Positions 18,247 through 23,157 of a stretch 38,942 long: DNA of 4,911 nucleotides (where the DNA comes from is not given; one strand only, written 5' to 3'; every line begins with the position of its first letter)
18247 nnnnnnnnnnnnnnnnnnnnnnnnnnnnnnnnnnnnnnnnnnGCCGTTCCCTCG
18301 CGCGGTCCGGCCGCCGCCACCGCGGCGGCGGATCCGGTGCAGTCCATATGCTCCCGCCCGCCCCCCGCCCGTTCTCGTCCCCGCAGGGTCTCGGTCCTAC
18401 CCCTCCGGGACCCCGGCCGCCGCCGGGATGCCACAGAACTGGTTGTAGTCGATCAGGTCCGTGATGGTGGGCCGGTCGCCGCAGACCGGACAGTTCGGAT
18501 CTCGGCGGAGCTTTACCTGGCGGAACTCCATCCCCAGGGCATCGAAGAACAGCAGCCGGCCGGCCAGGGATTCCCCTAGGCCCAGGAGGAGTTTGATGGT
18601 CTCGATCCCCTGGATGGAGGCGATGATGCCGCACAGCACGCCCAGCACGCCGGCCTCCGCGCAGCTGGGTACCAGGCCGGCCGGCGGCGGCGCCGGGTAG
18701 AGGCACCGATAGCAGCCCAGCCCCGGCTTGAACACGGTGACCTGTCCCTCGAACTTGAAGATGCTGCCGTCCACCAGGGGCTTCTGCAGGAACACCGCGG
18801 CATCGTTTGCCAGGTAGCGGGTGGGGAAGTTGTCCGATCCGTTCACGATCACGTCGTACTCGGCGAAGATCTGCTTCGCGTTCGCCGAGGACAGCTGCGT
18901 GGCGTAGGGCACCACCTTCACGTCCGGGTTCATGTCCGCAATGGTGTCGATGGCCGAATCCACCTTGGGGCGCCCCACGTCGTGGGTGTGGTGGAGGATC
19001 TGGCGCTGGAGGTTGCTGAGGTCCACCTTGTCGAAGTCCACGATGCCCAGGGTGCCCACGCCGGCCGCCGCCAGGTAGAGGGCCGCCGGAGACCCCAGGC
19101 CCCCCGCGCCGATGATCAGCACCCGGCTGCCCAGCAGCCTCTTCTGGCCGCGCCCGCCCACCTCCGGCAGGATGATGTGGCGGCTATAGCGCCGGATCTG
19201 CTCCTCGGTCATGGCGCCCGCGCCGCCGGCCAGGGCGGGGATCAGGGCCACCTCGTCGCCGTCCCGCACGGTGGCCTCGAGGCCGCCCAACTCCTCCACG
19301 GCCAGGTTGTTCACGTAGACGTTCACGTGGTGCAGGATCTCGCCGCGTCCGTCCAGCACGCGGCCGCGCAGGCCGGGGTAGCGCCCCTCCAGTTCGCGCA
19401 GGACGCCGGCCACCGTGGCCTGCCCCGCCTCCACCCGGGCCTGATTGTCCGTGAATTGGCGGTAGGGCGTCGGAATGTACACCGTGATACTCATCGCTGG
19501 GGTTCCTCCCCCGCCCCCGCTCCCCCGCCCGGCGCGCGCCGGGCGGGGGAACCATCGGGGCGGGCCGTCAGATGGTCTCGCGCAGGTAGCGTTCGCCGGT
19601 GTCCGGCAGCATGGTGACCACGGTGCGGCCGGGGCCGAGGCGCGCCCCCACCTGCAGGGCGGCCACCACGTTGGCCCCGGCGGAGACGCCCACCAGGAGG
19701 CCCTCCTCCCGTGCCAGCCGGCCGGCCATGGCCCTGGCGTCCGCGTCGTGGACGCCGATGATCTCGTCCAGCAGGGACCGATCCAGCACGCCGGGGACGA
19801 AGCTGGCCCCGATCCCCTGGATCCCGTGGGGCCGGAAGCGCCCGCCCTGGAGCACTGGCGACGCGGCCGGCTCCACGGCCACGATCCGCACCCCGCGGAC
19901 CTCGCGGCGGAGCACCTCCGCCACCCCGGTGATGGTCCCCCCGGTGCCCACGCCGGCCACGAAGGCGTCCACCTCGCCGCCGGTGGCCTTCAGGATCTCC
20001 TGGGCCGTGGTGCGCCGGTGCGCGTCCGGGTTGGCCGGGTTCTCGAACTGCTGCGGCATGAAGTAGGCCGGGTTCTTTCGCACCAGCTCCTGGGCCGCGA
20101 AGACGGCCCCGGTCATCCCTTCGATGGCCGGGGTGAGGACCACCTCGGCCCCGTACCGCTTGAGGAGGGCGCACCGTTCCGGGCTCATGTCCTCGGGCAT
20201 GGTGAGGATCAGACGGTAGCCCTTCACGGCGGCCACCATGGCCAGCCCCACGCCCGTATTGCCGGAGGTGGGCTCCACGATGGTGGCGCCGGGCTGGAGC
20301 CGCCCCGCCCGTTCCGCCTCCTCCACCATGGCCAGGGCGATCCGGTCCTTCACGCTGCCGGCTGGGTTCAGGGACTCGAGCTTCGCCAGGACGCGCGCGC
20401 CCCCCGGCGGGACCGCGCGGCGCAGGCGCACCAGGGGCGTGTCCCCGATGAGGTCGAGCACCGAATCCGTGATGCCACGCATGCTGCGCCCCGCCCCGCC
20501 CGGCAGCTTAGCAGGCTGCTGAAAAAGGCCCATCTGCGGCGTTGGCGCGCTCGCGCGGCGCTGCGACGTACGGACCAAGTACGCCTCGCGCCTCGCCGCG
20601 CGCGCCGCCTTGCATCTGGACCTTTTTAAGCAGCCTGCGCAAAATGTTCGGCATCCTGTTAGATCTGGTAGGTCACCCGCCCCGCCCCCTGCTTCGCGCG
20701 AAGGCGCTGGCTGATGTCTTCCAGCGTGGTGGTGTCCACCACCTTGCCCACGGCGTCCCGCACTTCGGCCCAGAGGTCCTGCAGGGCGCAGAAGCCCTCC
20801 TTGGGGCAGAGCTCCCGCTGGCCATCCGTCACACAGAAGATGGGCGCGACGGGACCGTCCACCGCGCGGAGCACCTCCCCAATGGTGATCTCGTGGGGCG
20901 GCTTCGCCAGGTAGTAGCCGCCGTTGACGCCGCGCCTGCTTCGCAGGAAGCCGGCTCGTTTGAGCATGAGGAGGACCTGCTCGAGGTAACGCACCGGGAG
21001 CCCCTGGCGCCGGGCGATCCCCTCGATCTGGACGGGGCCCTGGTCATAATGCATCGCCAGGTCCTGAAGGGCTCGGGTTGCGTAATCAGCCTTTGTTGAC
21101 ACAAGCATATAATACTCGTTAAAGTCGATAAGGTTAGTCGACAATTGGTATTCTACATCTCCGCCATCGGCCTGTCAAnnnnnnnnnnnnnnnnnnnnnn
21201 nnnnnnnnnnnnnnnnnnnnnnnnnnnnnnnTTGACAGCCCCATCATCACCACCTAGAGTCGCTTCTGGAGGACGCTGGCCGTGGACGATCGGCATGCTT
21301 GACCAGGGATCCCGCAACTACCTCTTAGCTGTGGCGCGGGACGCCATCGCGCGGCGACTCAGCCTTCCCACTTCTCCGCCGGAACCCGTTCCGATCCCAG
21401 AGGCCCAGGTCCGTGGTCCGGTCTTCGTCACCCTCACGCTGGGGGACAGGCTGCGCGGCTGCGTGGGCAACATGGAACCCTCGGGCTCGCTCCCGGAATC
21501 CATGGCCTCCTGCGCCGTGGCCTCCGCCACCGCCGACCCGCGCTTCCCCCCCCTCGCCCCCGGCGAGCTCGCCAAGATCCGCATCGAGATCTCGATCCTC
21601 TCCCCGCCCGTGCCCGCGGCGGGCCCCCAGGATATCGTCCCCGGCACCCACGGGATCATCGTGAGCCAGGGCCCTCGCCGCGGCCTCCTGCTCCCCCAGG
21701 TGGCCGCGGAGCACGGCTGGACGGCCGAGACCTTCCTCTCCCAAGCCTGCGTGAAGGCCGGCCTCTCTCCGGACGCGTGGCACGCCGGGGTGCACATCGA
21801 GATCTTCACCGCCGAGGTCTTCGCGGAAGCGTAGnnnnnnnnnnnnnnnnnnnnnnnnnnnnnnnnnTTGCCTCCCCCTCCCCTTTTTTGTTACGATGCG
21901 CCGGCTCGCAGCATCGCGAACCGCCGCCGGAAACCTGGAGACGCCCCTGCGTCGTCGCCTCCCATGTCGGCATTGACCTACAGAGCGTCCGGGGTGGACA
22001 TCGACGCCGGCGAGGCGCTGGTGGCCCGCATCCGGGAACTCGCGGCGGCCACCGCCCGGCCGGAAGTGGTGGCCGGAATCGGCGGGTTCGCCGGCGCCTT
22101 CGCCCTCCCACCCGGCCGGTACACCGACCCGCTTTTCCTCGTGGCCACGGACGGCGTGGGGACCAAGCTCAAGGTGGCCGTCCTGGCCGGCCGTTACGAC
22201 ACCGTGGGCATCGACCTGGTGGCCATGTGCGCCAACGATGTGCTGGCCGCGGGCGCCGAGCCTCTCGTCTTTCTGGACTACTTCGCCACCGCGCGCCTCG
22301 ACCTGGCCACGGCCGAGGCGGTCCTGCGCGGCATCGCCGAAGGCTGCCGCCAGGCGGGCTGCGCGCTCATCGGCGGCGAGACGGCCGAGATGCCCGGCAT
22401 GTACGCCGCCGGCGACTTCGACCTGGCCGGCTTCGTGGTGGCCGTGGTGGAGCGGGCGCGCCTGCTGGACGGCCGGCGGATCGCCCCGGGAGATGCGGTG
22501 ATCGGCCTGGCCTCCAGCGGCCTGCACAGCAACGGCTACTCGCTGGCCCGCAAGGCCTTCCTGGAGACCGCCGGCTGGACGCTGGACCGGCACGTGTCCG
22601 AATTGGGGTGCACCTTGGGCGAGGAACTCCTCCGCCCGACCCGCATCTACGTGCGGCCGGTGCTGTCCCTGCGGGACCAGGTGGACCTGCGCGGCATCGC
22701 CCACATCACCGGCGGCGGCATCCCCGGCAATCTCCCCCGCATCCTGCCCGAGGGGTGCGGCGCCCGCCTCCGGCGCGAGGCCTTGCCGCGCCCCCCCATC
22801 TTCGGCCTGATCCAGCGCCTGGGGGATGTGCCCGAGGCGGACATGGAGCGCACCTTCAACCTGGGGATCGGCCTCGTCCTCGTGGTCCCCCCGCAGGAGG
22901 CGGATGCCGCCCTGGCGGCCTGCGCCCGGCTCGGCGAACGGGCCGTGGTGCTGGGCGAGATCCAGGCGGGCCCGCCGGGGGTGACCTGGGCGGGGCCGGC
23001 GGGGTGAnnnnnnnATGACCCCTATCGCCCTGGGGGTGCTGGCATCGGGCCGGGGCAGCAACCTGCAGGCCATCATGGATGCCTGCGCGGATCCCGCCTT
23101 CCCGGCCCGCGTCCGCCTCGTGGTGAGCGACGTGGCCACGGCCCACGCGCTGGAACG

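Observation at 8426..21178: One co-directional ~12.7 kb sulfur-assimilation supercluster joins sulfite reductase to two protein-thiocarboxylate branches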

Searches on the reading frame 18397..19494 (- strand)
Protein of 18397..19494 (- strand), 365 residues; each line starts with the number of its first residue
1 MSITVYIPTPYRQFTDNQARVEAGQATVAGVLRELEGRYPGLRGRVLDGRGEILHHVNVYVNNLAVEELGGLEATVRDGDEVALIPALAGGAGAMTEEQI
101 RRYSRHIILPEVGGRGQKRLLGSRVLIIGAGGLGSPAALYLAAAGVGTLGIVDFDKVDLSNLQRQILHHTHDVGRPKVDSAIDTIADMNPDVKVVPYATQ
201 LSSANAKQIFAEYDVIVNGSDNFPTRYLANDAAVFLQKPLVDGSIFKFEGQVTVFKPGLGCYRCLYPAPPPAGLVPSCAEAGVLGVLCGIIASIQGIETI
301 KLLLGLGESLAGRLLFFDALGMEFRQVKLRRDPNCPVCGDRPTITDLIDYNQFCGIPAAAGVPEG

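Call 6: search_protein_families(library=pfam, proteins=[window:18397-19494:-], max_evalue=0.01)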
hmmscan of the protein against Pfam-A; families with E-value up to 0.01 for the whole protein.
window:18397-19494:- (365 aa): 3 families
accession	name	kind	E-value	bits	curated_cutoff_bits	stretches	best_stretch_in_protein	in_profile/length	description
PF00899.27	ThiF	-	5.5e-83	278.2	28.1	1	103-337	1-238/238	ThiF family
PF02597.26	ThiS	-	9.5e-14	52.1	22.5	1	5-91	1-76/76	ThiS family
PF03435.24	Sacchrp_dh_NADP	-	0.0099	16.7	25.1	0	125-223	1-79/129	Saccharopine dehydrogenase NADP binding domain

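Call 8: search_protein_families(library=ncbifam, proteins=[window:18397-19494:-], max_evalue=0.001)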
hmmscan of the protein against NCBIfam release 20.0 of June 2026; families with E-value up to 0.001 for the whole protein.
window:18397-19494:- (365 aa): 24 families
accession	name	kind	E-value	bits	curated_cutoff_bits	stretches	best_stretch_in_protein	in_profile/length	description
NF006444.0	PRK08762.1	equivalog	1.8e-122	408.7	449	1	95-355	120-384/387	molybdopterin-synthase adenylyltransferase MoeB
NF005902.0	PRK07878.1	equivalog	8.2e-117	390.4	647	1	85-358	5-277/392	adenylyltransferase/sulfurtransferase MoeZ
NF005646.0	PRK07411.1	equivalog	7.7e-114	380.8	633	1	95-360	11-271/390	molybdopterin-synthase adenylyltransferase MoeB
NF047750.1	SAMPActivE1UbaA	equivalog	2.6e-103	345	450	1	96-356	6-267/270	SAMP-activating enzyme E1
NF004281.0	PRK05690.1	subfamily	1.3e-91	306.3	266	1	94-339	4-249/250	molybdopterin-synthase adenylyltransferase MoeB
TIGR02356.1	adenyl_thiF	equivalog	4.3e-72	241.8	275.25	1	102-303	1-203/203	thiazole biosynthesis adenylyltransferase ThiF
TIGR02355.1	moeB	equivalog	1.5e-69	234.1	376.55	1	101-338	3-240/240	molybdopterin-synthase adenylyltransferase MoeB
NF004111.0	PRK05600.1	equivalog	2.8e-68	230.7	437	1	96-336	15-259/371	ThiF family adenylyltransferase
NF006204.0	PRK08328.1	equivalog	7e-49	166.5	339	1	95-324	2-226/231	hypothetical protein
NF009123.0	PRK12475.1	subfamily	6.7e-43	147.2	510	1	101-352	3-257/338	MoeB/ThiF family adenylyltransferase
NF006395.0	PRK08644.1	equivalog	3.7e-29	101.9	159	1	117-241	25-150/215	sulfur carrier protein ThiS adenylyltransferase ThiF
NF006077.0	PRK08223.1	equivalog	7.9e-23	80.8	266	1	115-224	21-130/296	hypothetical protein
TIGR02354.1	thiF_fam2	equivalog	3e-22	79.5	152.2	1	119-230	18-128/200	thiamine biosynthesis protein ThiF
NF041918.1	SAMP1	equivalog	9.6e-16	58.1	60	1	20-91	19-91/91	ubiquitin-like small modifier protein 1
NF011424.0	PRK14851.1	subfamily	1.2e-15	56.5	1170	1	97-224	20-145/679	hypothetical protein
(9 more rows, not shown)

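Call 20: find_related_loci(query=window:18397-19494:-, collection=genome_contigs, flank=10000)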
Query window:18397-19494:- (365 aa) in genome_contigs; peptide patterns used: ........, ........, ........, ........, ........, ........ (x = any residue, [..] = any of these).
600 stretches matched a pattern (row limit reached: there are more); 532 encode a relative of the query (tblastn E <= 1e-3); the best 80 are kept; 80 distinct loci.
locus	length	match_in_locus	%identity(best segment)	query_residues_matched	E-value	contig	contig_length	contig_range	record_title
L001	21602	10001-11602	77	1-360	0e+0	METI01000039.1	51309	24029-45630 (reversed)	MAG: candidate division NC10 bacterium RIFCSPLOWO2_12_FULL_66_18 rifcsplowo2_12_scaffold_1451, whole genome shotgun sequ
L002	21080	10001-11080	76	1-360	0e+0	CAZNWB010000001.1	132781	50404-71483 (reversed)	MAG TPA_asm: uncultured bacterium isolate SRP119689_co1_259 genome assembly, contig: NODE_97_length_132781_cov_7.441202,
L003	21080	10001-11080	76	1-360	0e+0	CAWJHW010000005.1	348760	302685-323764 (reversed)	MAG: uncultured candidate division NC10 bacterium isolate MFD03726.bin.1.177 genome assembly, contig: contig_18820, whol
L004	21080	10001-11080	73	1-360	7e-174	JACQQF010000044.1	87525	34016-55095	MAG: Candidatus Methylomirabilota bacterium isolate NC_groundwater_1326_Ag_S-0.2um_61_204 S_p2_S4_coassembly_k141_137842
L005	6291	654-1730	72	1-359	1e-174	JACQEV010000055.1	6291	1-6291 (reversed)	MAG: Candidatus Methylomirabilota bacterium isolate NC_groundwater_1030_Pr1_S-0.65um_61_9 Montesol18_Sp65_coassembly_sca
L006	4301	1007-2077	73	1-357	2e-177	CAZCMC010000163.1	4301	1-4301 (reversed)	MAG TPA_asm: uncultured bacterium isolate SRP119689_co1_36 genome assembly, contig: NODE_35367_length_4301_cov_62.363636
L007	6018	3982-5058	72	1-359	4e-172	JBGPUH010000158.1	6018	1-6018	MAG: Candidatus Methylomirabilis sp. isolate OBJ1_062018_110_48 k141_285153_length_6018_cov_40.4860, whole genome shotgu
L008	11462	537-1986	83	1-360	2e-146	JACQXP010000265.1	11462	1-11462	MAG: Candidatus Methylomirabilota bacterium isolate NC_groundwater_1518_Pr4_B-0.1um_67_4 SR1-18-B1_scaffold_331577, whol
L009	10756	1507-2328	79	87-360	2e-138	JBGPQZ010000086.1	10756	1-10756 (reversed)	MAG: Candidatus Methylomirabilia bacterium isolate OBJ1_062018_150_20 k141_73110_length_10756_cov_9.0000, whole genome s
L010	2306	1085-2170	57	2-361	2e-140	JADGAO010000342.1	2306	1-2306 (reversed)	MAG: Nitrospinota bacterium isolate nNGHbin12 nNGH_bin12_NODE_342_length_2306_cov_17.032874, whole genome shotgun sequen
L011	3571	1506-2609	56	1-356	5e-135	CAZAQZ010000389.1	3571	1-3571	MAG TPA_asm: uncultured Verrucomicrobiota bacterium isolate binchicken_co162_501 genome assembly, contig: NODE_83496_len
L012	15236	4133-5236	55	1-356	7e-131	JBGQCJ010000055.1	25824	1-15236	MAG: Verrucomicrobiia bacterium isolate OBJ2_061818_110_42 k141_314482_length_25824_cov_13.0534, whole genome shotgun se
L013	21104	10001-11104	56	1-356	8e-130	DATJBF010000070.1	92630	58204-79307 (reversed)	MAG TPA_asm: Verrucomicrobiia bacterium isolate SMAG_U15347 k141_3928265, whole genome shotgun sequence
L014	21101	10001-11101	56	3-356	7e-127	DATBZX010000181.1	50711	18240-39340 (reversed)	MAG TPA_asm: Terriglobales bacterium isolate SMAG_U7630 k141_188834, whole genome shotgun sequence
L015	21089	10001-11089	54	1-356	6e-126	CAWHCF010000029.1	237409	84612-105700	MAG: uncultured Acidobacteriota bacterium isolate MFD00962.bin.2.24 genome assembly, contig: contig_56069, whole genome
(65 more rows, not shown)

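Call 31: search_solved_structures(query=window:18397-19494:-, max_evalue=1e-10)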
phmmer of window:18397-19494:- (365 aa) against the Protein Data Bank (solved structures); distinct sequences matched with E-value up to 1e-10: 57.
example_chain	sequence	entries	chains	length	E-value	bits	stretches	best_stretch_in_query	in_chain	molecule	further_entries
1jw9_B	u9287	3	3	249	8.8e-61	209.2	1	95-339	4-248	MOLYBDOPTERIN BIOSYNTHESIS MOEB PROTEIN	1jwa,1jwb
1zfn_A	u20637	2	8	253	4e-59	203.7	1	93-340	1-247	Adenylyltransferase thiF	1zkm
1zud_1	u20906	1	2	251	2.1e-58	201.4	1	96-340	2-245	Adenylyltransferase thiF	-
6yub_B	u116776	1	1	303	9.1e-54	186.1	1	94-304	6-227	Adenylyltransferase and sulfurtransferase uba4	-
6yub_A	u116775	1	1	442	2.1e-53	184.9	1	94-304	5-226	Adenylyltransferase and sulfurtransferase uba4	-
6yuc_D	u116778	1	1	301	2.8e-52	181.2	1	95-304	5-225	Adenylyltransferase and sulfurtransferase uba4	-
6z6s_DDD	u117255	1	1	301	2.9e-52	181.2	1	95-304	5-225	Adenylyltransferase and sulfurtransferase uba4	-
8oif_A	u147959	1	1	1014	6.7e-25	91.1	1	112-264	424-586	Ubiquitin-like modifier-activating enzyme 7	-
8se9_A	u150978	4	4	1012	7e-25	91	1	112-264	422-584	Ubiquitin-like modifier-activating enzyme 7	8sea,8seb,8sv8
9qgg_B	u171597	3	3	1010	4.1e-23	85.2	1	112-278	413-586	E1 ubiquitin-activating enzyme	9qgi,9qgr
1tt5_B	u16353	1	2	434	5.6e-22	81.5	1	123-282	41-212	ubiquitin-activating enzyme E1C isoform 1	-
1yov_B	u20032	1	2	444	6.2e-22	81.4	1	123-281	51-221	Ubiquitin-activating enzyme E1C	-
3gzn_B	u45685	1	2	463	7.2e-22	81.1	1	123-281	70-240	NEDD8-activating enzyme E1 catalytic subunit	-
3dbh_B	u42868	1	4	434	3.4e-21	78.9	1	123-276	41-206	NEDD8-activating enzyme E1 catalytic subunit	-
1r4m_B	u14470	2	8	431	4.5e-21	78.5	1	123-276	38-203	ubiquitin-activating enzyme E1C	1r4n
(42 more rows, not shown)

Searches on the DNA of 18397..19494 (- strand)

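Call 24: search_rna_families(sources=[L001, L002, L003, L008, L004, L010, L044], threshold=gathering)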
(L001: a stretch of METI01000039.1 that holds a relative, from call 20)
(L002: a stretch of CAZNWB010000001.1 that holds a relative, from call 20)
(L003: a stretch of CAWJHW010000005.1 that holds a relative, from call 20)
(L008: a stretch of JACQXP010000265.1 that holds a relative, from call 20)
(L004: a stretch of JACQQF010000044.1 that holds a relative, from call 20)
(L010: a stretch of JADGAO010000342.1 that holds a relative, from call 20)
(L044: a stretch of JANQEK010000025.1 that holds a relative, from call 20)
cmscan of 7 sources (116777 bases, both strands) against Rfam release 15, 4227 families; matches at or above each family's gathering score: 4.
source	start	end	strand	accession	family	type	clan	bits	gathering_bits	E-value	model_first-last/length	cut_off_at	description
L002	13416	13519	+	RF00162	SAM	Cis-reg; riboswitch;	CL00012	90.9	44.4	4e-20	1-108/108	no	SAM riboswitch aptamer (S box leader)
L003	13726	13828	+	RF00162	SAM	Cis-reg; riboswitch;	CL00012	88.3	44.4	2.2e-19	1-108/108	no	SAM riboswitch aptamer (S box leader)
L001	14436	14552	+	RF00162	SAM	Cis-reg; riboswitch;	CL00012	77.6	44.4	2.9e-16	1-108/108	no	SAM riboswitch aptamer (S box leader)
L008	4859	4975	+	RF00162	SAM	Cis-reg; riboswitch;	CL00012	76.8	44.4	5.2e-16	1-108/108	no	SAM riboswitch aptamer (S box leader)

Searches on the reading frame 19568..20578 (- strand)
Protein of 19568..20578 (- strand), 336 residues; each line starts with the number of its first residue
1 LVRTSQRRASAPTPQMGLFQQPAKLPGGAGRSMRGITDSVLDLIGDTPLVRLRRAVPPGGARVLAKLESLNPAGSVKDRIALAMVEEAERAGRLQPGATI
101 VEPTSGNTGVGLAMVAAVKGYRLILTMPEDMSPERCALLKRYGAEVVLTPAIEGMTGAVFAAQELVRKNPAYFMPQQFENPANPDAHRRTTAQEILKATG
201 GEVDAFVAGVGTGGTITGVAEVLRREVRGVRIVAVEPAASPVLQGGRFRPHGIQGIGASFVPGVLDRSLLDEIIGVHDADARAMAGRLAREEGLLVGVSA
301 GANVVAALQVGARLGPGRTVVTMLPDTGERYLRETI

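Call 6: search_protein_families(library=pfam, proteins=[window:19568-20578:-], max_evalue=0.01)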
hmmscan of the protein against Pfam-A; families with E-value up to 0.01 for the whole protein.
window:19568-20578:- (336 aa): 2 families
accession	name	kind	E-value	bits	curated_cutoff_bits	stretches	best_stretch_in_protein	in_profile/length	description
PF00291.31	PALP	-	9.1e-78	262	35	1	41-326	2-295/295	Pyridoxal-phosphate dependent enzyme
PF00107.32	ADH_zinc_N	-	0.00062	20.2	31.8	0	109-155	1-44/129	Zinc-binding dehydrogenase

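Call 8: search_protein_families(library=ncbifam, proteins=[window:19568-20578:-], max_evalue=0.001)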
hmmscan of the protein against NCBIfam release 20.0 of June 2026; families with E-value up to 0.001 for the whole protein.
window:19568-20578:- (336 aa): 34 families (the best 25 are shown)
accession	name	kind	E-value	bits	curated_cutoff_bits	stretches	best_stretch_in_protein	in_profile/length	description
TIGR01139.1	cysK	equivalog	7.9e-127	422.6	350.95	1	42-333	3-294/298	cysteine synthase A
TIGR01136.1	cysKM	subfamily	5.3e-123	410.1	344.15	1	41-333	2-295/299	cysteine synthase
NF007989.0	PRK10717.1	equivalog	1.1e-98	330.4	387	1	36-332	4-313/334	cysteine synthase A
TIGR01137.1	cysta_beta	equivalog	8.2e-98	328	510.25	1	36-333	1-307/457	cystathionine beta-synthase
TIGR01138.1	cysM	equivalog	1.6e-89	300.3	394.2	1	40-334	2-287/290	cysteine synthase B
NF008735.0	PRK11761.1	equivalog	4.6e-84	282.2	413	1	39-333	5-290/296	cysteine synthase CysM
TIGR03945.1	PLP_SbnA_fam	equivalog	4.9e-74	249.1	349.95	1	41-333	2-296/304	2,3-diaminopropionate biosynthesis protein SbnA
NF053679.1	CysteaSynCapA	equivalog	2e-62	210.9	600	1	36-333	6-316/329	cysteate synthase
NF052478.1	CystDsulMYC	equivalog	4.1e-21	75.7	600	1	64-332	40-321/354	L-cysteine desulfhydrase Cds1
NF005292.0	PRK06815.1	equivalog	7.6e-21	74.5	371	1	43-244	18-211/320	threonine/serine dehydratase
NF006094.0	PRK08246.1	subfamily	3.7e-19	69.3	331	1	38-245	15-208/310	serine/threonine dehydratase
TIGR01127.1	ilvA_1Cterm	equivalog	7.2e-19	68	378.75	1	60-243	14-189/380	threonine ammonia-lyase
TIGR01124.1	ilvA_2Cterm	equivalog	1.8e-16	59.8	411.3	1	36-243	7-207/499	threonine ammonia-lyase, biosynthetic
NF004996.0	PRK06381.1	equivalog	2.2e-16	59.8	266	1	47-224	16-188/319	threonine synthase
NF006674.0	PRK09224.1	subfamily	5.3e-15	55.1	577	1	37-244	16-216/508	threonine ammonia-lyase IlvA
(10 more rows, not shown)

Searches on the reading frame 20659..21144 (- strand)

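Call 6: search_protein_families(library=pfam, proteins=[window:20659-21144:-], max_evalue=0.01)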
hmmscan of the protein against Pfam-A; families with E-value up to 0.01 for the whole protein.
window:20659-21144:- (161 aa): 1 family
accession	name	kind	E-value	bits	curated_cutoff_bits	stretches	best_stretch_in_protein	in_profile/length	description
PF02082.26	Rrf2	-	5.2e-41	140.3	30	1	16-145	2-130/132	Iron-dependent Transcriptional regulator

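Call 8: search_protein_families(library=ncbifam, proteins=[window:20659-21144:-], max_evalue=0.001)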
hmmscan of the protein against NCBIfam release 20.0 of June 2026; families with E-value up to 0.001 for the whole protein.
window:20659-21144:- (161 aa): 7 families
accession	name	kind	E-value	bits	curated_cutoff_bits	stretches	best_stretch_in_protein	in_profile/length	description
TIGR00738.1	rrf2_super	superfamily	7.4e-38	129.4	73.3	1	13-144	1-130/132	Rrf2 family transcriptional regulator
NF047409.1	Cys_reg_CymR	equivalog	2e-30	105.7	195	1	13-151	1-130/139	cysteine metabolism transcriptional regulator CymR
TIGR02010.1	IscR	equivalog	6.9e-27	93.9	207.55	1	13-146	1-131/135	Fe-S cluster assembly transcriptional regulator IscR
NF008110.0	PRK10857.1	equivalog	8.1e-22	77.7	275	1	14-146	2-131/164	Fe-S cluster assembly transcriptional regulator IscR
TIGR02944.1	suf_reg_Xantho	equivalog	9.2e-20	71.4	110.65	1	15-144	4-130/130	SUF system Fe-S cluster assembly regulator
NF008886.0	PRK11920.1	equivalog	4.8e-14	52.3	193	1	15-146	3-132/153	iron-responsive transcriptional regulator RirA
NF008240.0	PRK11014.1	equivalog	5.5e-12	45.9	182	1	17-145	5-128/141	nitric oxide-sensing transcriptional repressor NsrR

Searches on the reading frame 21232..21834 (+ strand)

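Call 7: search_protein_families(library=pfam, proteins=[window:21232-21834:+], max_evalue=0.01)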
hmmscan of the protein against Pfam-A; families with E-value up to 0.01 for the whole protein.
window:21232-21834:+ (200 aa): 1 family
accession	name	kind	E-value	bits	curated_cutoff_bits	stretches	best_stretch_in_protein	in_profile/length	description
PF01871.22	AMMECR1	-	6.8e-51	172.5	25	1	33-197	2-168/168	AMMECR1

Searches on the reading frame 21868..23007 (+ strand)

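Call 7: search_protein_families(library=pfam, proteins=[window:21868-23007:+], max_evalue=0.01)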
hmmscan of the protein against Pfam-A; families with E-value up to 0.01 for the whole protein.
window:21868-23007:+ (379 aa): 2 families
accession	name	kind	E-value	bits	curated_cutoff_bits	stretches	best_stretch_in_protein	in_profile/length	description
PF02769.27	AIRS_C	-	1.6e-32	113.3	23.1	1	207-369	2-149/156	AIR synthase related protein, C-terminal domain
PF00586.29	AIRS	-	9.2e-22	78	24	1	90-194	15-112/112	AIR synthase related protein, N-terminal domain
